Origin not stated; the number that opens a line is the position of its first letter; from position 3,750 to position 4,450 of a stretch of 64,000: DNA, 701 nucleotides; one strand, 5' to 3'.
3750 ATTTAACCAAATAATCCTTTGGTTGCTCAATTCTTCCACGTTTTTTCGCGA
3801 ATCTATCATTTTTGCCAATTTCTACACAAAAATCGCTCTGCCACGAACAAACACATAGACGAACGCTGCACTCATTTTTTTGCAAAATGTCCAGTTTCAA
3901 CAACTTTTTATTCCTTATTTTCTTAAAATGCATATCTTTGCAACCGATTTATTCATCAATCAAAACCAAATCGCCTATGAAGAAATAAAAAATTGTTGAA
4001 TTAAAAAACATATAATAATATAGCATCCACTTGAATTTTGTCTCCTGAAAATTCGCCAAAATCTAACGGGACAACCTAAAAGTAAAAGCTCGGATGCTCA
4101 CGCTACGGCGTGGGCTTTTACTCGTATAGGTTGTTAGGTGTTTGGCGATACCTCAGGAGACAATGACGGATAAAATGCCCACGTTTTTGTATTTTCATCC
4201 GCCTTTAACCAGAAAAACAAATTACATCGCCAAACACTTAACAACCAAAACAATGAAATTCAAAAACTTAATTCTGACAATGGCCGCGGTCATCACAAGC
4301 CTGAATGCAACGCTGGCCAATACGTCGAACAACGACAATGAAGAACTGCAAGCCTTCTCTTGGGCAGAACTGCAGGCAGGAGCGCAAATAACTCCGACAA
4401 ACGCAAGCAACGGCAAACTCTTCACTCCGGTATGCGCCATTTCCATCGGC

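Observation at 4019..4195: A ~175-nt structured element occurs twice, 23.8 kb apart, and its stems covary between copies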

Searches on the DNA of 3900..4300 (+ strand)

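Call 5: search_rna_families(source=window, start=3900, end=4300, threshold=evalue, max_evalue=10, show_alignments=3)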
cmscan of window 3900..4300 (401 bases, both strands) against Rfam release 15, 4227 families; matches with E-value up to 10: 3.
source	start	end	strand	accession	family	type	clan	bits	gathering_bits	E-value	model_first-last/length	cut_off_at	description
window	3907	3957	+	RF02030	tp2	Gene; sRNA;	-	16.1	50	7.4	1-114/114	no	tp2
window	3936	3965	-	RF00186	SNORD101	Gene; snRNA; snoRNA; CD-box;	CL00074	14.5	47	6.4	1-73/73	no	Small nucleolar RNA SNORD101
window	4009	4096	+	RF01173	snoU105B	Gene; snRNA; snoRNA; CD-box;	CL00075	13.2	49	7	8-72/80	no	Small nucleolar RNA U105B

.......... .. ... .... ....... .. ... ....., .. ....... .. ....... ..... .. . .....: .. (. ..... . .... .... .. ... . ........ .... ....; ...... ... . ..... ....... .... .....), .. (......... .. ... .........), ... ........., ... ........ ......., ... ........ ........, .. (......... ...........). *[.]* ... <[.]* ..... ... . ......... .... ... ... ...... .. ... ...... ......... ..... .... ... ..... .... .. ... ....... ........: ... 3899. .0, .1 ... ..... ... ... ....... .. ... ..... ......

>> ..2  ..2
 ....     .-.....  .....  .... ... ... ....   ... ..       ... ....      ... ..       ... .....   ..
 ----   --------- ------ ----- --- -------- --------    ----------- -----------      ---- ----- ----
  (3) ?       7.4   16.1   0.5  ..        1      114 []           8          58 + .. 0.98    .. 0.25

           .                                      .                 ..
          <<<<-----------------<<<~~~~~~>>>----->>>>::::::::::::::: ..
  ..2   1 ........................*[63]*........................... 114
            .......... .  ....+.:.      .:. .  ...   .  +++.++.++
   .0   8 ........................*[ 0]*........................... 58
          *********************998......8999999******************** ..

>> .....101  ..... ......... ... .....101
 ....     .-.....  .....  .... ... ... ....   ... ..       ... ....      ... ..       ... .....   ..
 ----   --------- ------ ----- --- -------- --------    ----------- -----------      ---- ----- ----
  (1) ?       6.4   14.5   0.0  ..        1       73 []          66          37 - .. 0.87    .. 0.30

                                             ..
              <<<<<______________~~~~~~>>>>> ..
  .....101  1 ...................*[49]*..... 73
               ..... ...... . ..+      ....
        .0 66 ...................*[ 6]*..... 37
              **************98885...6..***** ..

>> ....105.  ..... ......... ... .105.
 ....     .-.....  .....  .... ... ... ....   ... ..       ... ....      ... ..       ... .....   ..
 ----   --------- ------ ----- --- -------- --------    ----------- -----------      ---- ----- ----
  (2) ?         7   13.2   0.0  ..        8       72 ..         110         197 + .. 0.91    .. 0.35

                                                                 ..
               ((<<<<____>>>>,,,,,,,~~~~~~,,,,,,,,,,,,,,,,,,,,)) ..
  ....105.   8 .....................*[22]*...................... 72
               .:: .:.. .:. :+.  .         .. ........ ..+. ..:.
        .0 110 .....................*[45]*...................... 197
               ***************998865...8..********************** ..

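Call 27: build_rna_model(alignment_id=A3, structure=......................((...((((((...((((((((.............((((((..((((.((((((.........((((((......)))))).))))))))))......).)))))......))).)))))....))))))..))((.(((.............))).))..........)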
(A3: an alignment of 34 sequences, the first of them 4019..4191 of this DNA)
Model R1 built from alignment A3 (34 sequences, 191 columns); structure: as given.
model positions 175; base pairs 43; branch points 1; effective number of sequences 1.74; information 0.589 bits per position. Calibrated on 0.2 Mb of random sequence (short: E-values are rough).
structure used (alignment columns):
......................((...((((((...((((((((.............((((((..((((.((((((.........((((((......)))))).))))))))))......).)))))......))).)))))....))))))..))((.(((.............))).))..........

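Call 28: search_with_rna_model(model_id=R1, source=window, max_evalue=10, show_alignments=2)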
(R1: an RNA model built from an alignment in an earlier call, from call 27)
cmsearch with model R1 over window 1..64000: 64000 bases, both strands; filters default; matches with E-value up to 10: 3.
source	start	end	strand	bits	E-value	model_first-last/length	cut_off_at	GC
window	27867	28042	+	165.7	1e-30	1-175/175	no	0.4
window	4019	4192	+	130.4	8.4e-24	1-175/175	no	0.43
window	4000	4188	-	20.2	0.033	1-175/175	no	0.4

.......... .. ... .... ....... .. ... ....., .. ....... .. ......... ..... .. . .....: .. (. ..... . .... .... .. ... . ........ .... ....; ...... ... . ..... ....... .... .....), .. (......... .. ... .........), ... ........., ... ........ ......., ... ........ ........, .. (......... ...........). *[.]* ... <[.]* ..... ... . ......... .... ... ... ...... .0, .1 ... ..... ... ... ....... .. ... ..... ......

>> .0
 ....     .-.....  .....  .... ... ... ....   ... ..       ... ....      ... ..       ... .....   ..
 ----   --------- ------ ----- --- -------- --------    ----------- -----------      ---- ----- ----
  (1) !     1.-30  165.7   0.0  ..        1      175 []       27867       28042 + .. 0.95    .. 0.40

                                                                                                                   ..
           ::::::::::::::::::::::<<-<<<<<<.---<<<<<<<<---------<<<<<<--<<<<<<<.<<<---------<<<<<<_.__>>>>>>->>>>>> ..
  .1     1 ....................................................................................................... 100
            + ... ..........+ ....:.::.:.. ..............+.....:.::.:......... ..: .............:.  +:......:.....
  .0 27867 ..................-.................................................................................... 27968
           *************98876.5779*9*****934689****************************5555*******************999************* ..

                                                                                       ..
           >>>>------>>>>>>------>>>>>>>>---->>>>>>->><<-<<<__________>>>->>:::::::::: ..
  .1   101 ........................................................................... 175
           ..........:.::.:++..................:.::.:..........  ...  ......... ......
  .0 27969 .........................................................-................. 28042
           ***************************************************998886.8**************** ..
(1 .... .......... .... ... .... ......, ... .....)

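Call 30: search_with_rna_model(model_id=R1, sources=[window, L002, L003, L004, L005, L006, L007, L008, L009, L011, L012, L013, L015, L016, L017, L018, L019, L020, L021, L022, L023, L024, L025, L026, L027, L028, L029, L030, L031, L032, L033, L034, L035, L036, L038, L039, L040, L041, L042, L043, L044, L045, L046, L047, L048, L049, L050, L051, L052, L053, L054, L055, L057, L058, L059, L060, L061, L062, L063, L064, L065, L066, L067, L068, L069, L070, L071, L072, L073, L074, L075, L076, L077, L078, L079, L080, L081, L082, L083, L084, L085, L086, L087, L088, L089, L090, L091, L092, L093, L094, L095, L096, L097, L098, L099, L100, L101, L102, L103, L104], max_evalue=0.01, make_alignment=true)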
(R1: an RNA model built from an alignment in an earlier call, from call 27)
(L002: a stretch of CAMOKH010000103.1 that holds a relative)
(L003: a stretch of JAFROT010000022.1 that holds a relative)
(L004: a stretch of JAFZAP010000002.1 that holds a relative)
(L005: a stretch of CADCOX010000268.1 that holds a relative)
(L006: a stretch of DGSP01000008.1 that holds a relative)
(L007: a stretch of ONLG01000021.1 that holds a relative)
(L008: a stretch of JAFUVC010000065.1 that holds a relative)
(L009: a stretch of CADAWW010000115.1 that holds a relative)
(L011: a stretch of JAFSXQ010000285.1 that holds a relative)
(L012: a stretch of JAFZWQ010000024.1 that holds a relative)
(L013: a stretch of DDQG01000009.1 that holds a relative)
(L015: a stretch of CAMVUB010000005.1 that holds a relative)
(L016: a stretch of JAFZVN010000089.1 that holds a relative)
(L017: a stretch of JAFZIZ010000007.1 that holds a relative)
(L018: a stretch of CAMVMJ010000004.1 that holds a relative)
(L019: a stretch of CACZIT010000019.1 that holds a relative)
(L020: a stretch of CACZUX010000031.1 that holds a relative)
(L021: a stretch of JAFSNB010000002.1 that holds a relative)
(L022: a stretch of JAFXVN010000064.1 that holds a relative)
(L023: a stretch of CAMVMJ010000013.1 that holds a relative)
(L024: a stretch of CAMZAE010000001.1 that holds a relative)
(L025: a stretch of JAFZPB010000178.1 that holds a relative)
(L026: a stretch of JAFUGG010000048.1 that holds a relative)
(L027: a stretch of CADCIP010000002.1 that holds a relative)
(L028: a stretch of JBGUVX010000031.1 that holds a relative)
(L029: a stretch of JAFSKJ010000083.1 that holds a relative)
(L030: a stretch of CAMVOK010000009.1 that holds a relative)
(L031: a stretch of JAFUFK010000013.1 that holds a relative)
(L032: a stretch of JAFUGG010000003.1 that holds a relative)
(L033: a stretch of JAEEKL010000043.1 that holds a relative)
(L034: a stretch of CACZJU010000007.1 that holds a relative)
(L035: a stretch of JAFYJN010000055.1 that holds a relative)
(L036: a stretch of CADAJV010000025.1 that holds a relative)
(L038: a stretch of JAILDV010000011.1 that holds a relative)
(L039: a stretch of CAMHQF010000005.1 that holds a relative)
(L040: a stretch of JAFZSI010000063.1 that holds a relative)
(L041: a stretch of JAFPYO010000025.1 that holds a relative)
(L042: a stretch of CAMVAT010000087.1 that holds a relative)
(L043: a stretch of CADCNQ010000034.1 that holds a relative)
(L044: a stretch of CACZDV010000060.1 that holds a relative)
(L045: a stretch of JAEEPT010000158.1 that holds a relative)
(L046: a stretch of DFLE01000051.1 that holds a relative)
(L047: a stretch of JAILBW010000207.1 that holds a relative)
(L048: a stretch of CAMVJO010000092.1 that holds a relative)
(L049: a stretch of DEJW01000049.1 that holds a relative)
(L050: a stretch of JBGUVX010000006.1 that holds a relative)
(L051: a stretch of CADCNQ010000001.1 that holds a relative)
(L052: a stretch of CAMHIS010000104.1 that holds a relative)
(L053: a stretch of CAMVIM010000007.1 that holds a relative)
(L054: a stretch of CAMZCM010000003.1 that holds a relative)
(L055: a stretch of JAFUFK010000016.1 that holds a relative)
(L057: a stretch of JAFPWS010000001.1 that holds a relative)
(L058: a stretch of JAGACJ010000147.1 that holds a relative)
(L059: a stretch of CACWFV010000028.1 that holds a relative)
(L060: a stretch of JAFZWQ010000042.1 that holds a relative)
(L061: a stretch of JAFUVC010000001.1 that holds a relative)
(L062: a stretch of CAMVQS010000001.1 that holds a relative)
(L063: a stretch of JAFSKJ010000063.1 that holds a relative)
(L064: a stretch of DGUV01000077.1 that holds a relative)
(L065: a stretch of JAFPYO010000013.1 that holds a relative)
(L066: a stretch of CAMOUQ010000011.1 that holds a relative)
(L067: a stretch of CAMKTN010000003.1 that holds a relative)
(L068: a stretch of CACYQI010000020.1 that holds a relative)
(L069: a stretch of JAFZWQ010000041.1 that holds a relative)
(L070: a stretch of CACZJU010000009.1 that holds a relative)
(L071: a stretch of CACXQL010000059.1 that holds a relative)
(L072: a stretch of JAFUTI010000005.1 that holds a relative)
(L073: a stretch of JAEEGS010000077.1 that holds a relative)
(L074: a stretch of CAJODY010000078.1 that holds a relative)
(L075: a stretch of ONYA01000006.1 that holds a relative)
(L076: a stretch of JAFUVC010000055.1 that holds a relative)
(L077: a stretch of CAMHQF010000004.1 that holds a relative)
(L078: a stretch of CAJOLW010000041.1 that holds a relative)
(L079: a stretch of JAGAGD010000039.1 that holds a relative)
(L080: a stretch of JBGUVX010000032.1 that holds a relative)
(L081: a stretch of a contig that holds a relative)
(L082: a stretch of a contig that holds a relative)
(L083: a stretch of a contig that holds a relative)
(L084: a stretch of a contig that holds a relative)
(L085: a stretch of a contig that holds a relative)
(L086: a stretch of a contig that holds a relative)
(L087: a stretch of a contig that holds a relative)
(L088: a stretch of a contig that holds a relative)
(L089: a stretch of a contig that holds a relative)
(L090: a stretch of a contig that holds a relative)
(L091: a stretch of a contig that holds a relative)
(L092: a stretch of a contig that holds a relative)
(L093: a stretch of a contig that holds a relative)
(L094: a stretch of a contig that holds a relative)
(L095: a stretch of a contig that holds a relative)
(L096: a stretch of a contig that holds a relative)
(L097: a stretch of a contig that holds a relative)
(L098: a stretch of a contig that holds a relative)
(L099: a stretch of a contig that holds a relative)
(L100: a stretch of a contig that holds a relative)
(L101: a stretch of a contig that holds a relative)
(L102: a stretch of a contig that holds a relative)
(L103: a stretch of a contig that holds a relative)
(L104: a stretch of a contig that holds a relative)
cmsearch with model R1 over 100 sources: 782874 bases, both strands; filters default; matches with E-value up to 0.01: 106.
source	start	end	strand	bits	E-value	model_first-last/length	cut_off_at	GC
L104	56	229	+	196.9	9.4e-36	1-175/175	no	0.45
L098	782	953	+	196.8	1e-35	1-175/175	no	0.44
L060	662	836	+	195.8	1.5e-35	1-175/175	no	0.42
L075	2632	2803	-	195.4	1.9e-35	1-175/175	no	0.45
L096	665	841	-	194.5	2.8e-35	1-175/175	no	0.46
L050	230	401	+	192.6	6.7e-35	1-175/175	no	0.44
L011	1736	1910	+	192.3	7.6e-35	1-175/175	no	0.42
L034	5720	5893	-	192.3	7.6e-35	1-175/175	no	0.44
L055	3118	3292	-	191.3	1.2e-34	1-175/175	no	0.42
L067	7728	7900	+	190.8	1.5e-34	1-175/175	no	0.45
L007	2934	3107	+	189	3.3e-34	1-175/175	no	0.41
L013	2391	2568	+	188.9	3.5e-34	1-175/175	no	0.38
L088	7820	7994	+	188.6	4e-34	1-175/175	no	0.44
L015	6529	6703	+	188.2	4.8e-34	1-175/175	no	0.43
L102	3217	3389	+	187.3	7e-34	1-175/175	no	0.43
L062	6993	7165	+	187.3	7.2e-34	1-175/175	no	0.43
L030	3097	3270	+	186.1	1.3e-33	1-175/175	no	0.42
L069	2241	2416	-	185.7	1.5e-33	1-175/175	no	0.45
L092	402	576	+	185.4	1.7e-33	1-175/175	no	0.41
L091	4023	4198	-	185.1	1.9e-33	1-175/175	no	0.43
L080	1264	1433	+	184.8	2.2e-33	1-175/175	no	0.45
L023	3708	3879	-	184.8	2.2e-33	1-175/175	no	0.44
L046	7813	7989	-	184.7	2.3e-33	1-175/175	no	0.41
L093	1938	2111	-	184.6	2.4e-33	1-175/175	no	0.43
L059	1075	1249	-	184.5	2.5e-33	1-175/175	no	0.43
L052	4474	4647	-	184.2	2.9e-33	1-175/175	no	0.43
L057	1180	1354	-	184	3.2e-33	1-175/175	no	0.46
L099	1032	1207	-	183.6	3.8e-33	1-175/175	no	0.44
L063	7214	7385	+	183.5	4.1e-33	1-175/175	no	0.44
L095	4189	4360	+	183.4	4.1e-33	1-175/175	no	0.43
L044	2672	2846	+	183.4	4.2e-33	1-175/175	no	0.45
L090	1258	1431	-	182.9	5.2e-33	1-175/175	no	0.44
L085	752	923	+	182.8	5.5e-33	1-175/175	no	0.47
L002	3336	3508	+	182.8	5.5e-33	1-175/175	no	0.44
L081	971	1144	-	182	8e-33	1-175/175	no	0.43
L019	4413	4588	-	181.6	9.4e-33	1-175/175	no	0.45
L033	1007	1180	+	181.5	9.8e-33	1-175/175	no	0.43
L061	727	905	-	181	1.2e-32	1-175/175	no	0.46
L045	817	992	+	180.8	1.3e-32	1-175/175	no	0.44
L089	7375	7546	-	180.4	1.6e-32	1-175/175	no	0.42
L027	1079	1253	+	180.4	1.6e-32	1-175/175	no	0.42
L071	569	746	+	180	1.9e-32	1-175/175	no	0.42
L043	3817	3988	-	179.7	2.2e-32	1-175/175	no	0.43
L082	4118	4294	-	179.7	2.2e-32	1-175/175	no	0.44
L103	7617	7793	+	179.7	2.2e-32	1-175/175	no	0.43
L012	2729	2898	+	179.1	2.8e-32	1-175/175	no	0.42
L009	917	1088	+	179.1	2.9e-32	1-175/175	no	0.42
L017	3554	3730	-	178.3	4.1e-32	1-175/175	no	0.46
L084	5890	6068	-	177.4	6.1e-32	1-175/175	no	0.42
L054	3062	3232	-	177.4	6.2e-32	1-175/175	no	0.43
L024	2359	2523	-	177.2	6.9e-32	1-175/175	no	0.45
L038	1807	1986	-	176.6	8.9e-32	1-175/175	no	0.41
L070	3577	3750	+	176.6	8.9e-32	1-175/175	no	0.45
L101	3472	3644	+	176.4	9.8e-32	1-175/175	no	0.43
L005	4670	4842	+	176.4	9.8e-32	1-175/175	no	0.45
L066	5391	5563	+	175.5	1.5e-31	1-175/175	no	0.45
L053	603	779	+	175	1.9e-31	1-175/175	no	0.42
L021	7013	7188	-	174.4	2.4e-31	1-175/175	no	0.42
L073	444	617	-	174.4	2.5e-31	1-175/175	no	0.44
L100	5948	6123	+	174.2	2.6e-31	1-175/175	no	0.43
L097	2532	2707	-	173.6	3.5e-31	1-175/175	no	0.44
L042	6402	6578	+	173.3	4e-31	1-175/175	no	0.43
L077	5573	5753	+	173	4.6e-31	1-175/175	no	0.44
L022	3454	3628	+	172.7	5.2e-31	1-175/175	no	0.43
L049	3048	3224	-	172.7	5.3e-31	1-175/175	no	0.43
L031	5868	6042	+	172.5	5.7e-31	1-175/175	no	0.45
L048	80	259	-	171.9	7.6e-31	1-175/175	no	0.38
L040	5415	5590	+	171.8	7.9e-31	1-175/175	no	0.44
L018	4433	4607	+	171.4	9.6e-31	1-175/175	no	0.46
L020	2387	2562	+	171.3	1e-30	1-175/175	no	0.45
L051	1037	1211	-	171.1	1.1e-30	1-175/175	no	0.46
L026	7643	7813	+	170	1.7e-30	1-175/175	no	0.43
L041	2242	2427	-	170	1.7e-30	1-175/175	no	0.45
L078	6433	6611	+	169.9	1.8e-30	1-175/175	no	0.39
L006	2783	2961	+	169.1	2.6e-30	1-175/175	no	0.45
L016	3769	3944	-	168.4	3.6e-30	1-175/175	no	0.41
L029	5414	5589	+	168.3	3.7e-30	1-175/175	no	0.46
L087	2394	2564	+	167.9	4.5e-30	1-175/175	no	0.45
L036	6508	6683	-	167.7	5.1e-30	1-175/175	no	0.46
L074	1208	1385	-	166.5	8.5e-30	1-175/175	no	0.43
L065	5444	5614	+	165.6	1.3e-29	1-175/175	no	0.44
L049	5450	5626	-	164.2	2.4e-29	1-175/175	no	0.42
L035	3808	3982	-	163.9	2.7e-29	1-175/175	no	0.41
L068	1644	1812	-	163.4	3.5e-29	1-175/175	no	0.43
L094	1941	2116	+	163.2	3.8e-29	1-175/175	no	0.44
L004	1842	2012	+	161.9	6.7e-29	1-175/175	no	0.44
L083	2846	3014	-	161.5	8.1e-29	1-175/175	no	0.46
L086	1114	1281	-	160.4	1.3e-28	1-175/175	no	0.46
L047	1846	2018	-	159.3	2.2e-28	1-175/175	no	0.43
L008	4290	4469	-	158.4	3.3e-28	1-175/175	no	0.44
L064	7842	8000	+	157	6.1e-28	1-161/175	3'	0.47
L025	380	557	+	157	6.2e-28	1-175/175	no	0.41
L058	3126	3303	-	157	6.2e-28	1-175/175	no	0.41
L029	1878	2054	+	155.3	1.4e-27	1-175/175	no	0.41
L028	4181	4359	+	153.6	2.9e-27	1-175/175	no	0.44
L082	1509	1682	-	145.2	1.3e-25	1-175/175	no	0.45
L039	1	151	+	134.6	1.5e-23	31-175/175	5'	0.4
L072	296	446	-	134.1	1.9e-23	1-175/175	no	0.41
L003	4042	4215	+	131.9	5.1e-23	1-175/175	no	0.43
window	4019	4192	+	130.4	1e-22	1-175/175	no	0.43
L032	3100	3238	+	122.5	3.5e-21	1-142/175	3'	0.45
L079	3041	3170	-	120.1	1.1e-20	51-175/175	5'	0.45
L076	4465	4662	+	112.1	4e-19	1-175/175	no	0.39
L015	4839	4999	+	37.7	0.00015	1-175/175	no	0.35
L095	4182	4356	-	29.8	0.0051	1-175/175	no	0.42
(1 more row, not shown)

Alignment A4: 106 matches aligned to the model, 249 columns, each read 5' to 3' on its own strand. Consensus structure (alignment columns), stored with it:
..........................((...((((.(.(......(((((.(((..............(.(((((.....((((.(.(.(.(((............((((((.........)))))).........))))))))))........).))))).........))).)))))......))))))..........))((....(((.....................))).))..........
